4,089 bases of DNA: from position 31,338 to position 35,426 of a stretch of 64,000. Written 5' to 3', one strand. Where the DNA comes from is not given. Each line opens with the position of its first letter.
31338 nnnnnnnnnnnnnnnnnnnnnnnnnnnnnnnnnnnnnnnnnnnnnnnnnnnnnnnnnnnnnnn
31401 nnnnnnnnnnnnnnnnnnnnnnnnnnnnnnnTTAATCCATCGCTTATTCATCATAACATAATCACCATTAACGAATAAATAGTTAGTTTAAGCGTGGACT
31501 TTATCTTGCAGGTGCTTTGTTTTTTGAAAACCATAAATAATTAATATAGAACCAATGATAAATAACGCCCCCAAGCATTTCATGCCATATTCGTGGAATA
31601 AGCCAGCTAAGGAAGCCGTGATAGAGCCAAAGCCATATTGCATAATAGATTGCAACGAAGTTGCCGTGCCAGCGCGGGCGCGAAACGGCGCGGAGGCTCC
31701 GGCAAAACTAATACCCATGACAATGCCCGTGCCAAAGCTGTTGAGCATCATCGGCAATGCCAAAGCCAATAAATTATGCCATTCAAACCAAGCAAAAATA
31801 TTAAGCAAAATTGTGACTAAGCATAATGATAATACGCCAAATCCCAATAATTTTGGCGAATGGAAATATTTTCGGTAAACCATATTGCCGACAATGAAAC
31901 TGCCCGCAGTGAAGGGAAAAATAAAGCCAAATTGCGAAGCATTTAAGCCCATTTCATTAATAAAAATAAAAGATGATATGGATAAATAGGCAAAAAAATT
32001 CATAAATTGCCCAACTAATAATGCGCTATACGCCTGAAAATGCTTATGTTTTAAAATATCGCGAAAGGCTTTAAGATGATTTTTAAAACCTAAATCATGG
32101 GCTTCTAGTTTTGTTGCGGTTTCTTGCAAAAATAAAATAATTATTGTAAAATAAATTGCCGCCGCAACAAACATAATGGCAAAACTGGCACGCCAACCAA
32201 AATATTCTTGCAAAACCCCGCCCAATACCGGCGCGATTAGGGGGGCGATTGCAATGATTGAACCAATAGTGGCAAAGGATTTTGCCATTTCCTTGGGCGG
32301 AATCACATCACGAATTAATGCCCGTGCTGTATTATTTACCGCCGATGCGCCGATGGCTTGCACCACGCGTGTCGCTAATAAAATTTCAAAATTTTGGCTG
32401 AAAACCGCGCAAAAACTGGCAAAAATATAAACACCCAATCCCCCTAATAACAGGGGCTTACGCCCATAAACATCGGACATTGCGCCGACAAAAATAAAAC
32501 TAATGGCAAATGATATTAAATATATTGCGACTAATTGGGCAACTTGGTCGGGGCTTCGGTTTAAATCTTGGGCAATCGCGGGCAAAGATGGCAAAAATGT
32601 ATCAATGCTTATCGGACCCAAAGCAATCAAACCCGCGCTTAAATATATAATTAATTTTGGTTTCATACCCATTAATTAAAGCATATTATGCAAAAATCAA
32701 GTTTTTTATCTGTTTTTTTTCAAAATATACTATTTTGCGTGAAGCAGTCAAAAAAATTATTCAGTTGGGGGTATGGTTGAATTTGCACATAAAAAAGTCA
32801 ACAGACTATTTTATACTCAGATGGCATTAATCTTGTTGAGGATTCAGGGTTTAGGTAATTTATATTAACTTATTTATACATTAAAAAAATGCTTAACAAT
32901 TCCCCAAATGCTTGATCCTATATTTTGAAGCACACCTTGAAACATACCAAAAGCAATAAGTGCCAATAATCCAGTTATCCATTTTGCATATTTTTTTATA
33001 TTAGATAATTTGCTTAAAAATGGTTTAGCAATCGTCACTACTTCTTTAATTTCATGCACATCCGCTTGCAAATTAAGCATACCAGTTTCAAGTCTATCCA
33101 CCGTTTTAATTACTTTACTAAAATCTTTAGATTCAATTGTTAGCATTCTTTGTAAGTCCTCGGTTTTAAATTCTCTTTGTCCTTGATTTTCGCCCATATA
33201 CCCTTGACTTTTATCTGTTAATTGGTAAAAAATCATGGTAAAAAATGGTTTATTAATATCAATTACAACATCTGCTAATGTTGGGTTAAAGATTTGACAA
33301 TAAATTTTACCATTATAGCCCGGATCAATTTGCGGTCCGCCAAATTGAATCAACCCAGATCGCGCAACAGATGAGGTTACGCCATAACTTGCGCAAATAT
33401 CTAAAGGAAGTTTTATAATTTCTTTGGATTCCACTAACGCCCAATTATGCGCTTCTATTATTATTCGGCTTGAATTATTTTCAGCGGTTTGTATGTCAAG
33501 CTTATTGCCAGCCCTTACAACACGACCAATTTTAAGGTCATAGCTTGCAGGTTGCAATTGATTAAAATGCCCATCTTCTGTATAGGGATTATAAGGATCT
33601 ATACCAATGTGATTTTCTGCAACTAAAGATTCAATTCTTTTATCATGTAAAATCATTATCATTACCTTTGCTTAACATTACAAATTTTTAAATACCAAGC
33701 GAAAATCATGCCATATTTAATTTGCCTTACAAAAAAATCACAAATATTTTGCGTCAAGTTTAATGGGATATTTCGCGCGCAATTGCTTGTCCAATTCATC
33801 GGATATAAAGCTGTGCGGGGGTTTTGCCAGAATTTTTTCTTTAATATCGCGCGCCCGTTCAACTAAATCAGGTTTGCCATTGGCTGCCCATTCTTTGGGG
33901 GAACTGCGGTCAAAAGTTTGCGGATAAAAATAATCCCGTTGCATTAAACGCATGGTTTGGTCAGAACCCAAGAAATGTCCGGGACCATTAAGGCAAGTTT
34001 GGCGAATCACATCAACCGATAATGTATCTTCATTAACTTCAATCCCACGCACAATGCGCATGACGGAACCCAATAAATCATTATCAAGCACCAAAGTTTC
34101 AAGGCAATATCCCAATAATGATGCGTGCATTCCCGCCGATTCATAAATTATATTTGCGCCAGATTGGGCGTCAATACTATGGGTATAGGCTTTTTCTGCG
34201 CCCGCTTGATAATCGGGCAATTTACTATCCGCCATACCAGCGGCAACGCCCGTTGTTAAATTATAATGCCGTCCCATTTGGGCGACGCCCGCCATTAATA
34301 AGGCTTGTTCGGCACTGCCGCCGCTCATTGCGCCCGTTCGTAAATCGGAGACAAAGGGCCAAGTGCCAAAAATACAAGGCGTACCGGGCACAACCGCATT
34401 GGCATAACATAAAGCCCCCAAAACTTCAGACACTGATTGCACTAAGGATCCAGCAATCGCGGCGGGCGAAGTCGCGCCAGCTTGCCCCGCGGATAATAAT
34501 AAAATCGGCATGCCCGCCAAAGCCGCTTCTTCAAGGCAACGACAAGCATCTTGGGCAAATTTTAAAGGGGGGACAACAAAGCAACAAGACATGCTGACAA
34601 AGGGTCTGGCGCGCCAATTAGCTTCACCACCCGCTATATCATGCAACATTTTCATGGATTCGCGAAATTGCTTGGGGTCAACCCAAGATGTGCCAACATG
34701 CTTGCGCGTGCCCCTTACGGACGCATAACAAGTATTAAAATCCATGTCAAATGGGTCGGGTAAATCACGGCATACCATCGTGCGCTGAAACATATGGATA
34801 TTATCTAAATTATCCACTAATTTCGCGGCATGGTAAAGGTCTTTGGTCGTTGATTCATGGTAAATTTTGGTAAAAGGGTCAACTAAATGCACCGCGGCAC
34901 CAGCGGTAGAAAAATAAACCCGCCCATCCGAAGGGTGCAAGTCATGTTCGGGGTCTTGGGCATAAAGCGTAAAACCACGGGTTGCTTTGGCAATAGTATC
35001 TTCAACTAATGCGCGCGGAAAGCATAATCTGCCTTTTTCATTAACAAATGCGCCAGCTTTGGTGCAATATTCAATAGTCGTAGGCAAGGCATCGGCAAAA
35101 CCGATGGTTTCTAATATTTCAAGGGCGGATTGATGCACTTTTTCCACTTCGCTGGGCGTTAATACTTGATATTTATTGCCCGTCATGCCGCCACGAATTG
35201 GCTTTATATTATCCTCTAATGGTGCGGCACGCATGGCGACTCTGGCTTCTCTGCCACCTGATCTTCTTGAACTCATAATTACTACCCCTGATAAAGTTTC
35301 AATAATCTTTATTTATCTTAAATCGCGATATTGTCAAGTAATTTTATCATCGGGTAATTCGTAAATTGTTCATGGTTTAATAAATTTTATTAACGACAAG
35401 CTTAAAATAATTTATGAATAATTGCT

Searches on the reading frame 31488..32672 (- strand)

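Call 66: search_protein_families(library=pfam, proteins=[window:31488-32672:-], max_evalue=0.000001)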
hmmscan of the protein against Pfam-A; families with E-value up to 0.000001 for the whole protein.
window:31488-32672:- (394 aa): 3 families
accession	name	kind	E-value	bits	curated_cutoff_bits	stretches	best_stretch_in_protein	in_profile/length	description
PF07690.21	MFS_1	-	8.8e-46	156.8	33.4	1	20-351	9-344/347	Major Facilitator Superfamily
PF00083.30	Sugar_tr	-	2e-12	47.2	22.3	1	44-185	48-194/452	Sugar (and other) transporter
PF05977.19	MFS_3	-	2.5e-08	33.3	27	1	36-304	39-314/524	Transmembrane secretion effector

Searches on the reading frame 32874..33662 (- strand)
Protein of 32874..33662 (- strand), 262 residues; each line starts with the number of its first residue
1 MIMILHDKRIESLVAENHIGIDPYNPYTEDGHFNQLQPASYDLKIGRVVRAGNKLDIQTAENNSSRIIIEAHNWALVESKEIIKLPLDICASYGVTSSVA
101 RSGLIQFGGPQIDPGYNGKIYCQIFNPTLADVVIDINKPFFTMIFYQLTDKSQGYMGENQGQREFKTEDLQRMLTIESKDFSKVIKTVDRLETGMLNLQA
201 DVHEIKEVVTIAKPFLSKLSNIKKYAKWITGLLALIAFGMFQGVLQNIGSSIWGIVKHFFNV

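Call 56: search_protein_families(library=padloc, proteins=[window:32874-33662:-], max_evalue=0.01)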
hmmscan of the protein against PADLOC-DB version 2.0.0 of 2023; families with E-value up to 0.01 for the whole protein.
window:32874-33662:- (262 aa): 0 families

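Call 57: search_protein_families(library=pfam, proteins=[window:32874-33662:-], max_evalue=0.05)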
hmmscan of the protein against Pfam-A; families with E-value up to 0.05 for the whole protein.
window:32874-33662:- (262 aa): 2 families
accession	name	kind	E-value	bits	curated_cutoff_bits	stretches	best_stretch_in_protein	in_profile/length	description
PF22769.1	DCD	-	2.3e-18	67.2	27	1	4-147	1-152/153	dCTP deaminase-like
PF06559.16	DCD_N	-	0.00039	20.7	21.4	0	4-48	4-42/164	2'-deoxycytidine 5'-triphosphate deaminase (DCD) N-terminal domain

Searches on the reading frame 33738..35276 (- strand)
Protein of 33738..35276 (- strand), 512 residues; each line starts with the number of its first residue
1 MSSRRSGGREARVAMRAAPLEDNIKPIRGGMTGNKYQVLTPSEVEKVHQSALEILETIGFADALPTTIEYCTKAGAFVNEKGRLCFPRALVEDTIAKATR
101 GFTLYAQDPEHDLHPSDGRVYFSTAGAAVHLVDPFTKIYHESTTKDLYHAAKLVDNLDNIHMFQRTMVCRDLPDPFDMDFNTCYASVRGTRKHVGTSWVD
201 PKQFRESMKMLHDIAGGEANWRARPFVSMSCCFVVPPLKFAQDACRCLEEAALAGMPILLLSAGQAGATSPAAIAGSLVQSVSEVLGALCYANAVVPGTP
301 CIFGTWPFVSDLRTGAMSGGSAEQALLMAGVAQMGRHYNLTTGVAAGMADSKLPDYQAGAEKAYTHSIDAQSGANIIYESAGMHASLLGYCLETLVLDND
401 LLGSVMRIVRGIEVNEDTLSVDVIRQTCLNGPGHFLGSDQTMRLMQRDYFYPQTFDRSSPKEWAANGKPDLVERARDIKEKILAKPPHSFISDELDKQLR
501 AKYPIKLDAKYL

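Call 57: search_protein_families(library=pfam, proteins=[window:33738-35276:-], max_evalue=0.05)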
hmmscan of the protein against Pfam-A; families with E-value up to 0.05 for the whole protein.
window:33738-35276:- (512 aa): 1 family
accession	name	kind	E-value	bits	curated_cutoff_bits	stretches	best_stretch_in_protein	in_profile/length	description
PF06253.16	MTTB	-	2.5e-109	366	25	1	5-501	1-490/500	Trimethylamine methyltransferase (MTTB)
